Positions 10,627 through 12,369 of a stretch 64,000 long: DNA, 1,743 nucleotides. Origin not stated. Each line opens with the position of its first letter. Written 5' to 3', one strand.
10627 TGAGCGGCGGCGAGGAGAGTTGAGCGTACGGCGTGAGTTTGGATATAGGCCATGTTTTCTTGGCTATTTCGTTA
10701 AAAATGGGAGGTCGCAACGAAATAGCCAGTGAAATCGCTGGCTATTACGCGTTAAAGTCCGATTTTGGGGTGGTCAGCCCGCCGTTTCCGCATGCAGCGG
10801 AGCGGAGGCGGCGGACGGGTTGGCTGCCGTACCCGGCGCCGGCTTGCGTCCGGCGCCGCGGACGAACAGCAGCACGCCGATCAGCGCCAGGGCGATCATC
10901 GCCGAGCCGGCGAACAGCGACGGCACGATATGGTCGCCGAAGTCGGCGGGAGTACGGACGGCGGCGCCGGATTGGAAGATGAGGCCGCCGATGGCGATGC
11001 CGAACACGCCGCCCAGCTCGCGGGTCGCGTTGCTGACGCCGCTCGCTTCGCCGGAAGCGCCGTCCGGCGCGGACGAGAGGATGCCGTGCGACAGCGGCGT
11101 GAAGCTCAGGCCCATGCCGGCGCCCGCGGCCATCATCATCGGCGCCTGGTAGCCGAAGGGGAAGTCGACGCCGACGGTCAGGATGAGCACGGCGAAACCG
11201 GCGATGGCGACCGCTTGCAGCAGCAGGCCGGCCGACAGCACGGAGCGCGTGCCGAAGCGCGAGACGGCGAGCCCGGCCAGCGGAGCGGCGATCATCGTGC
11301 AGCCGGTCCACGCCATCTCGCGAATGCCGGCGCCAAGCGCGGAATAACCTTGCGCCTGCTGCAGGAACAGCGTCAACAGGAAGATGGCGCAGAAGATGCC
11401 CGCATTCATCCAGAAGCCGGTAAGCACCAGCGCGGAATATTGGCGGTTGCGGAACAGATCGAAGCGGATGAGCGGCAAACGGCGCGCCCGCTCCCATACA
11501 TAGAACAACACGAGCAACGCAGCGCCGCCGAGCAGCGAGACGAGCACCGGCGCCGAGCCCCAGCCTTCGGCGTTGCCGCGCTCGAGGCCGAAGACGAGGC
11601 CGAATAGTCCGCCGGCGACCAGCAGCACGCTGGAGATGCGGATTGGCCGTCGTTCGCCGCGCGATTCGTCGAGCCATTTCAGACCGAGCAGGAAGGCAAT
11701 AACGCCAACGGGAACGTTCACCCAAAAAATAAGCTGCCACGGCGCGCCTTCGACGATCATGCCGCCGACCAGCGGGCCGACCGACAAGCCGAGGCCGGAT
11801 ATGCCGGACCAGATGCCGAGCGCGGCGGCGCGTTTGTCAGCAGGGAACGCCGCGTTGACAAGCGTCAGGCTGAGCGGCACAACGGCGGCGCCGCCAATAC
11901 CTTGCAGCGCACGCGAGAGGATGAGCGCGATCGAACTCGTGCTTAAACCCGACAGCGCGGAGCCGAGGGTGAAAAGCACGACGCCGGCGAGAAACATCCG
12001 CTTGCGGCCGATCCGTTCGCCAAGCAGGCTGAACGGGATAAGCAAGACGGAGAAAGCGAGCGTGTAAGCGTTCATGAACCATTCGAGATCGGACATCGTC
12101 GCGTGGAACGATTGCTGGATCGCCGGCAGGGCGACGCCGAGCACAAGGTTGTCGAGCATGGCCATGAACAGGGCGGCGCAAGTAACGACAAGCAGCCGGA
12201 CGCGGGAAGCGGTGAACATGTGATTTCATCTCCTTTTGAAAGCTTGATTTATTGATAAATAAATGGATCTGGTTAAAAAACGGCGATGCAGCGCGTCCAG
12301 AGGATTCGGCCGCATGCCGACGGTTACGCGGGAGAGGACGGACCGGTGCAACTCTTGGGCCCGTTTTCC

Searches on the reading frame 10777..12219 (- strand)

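Call 53: search_protein_families(library=pfam, proteins=[window:10777-12219:-], max_evalue=0.001)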
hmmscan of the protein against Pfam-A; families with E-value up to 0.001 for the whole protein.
window:10777-12219:- (481 aa): 2 families
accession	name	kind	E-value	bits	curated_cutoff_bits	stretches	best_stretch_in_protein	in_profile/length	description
PF07690.21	MFS_1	-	1e-53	183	33.4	2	14-407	2-346/347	Major Facilitator Superfamily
PF00083.30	Sugar_tr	-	1.4e-07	31.2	22.3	1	18-186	10-194/452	Sugar (and other) transporter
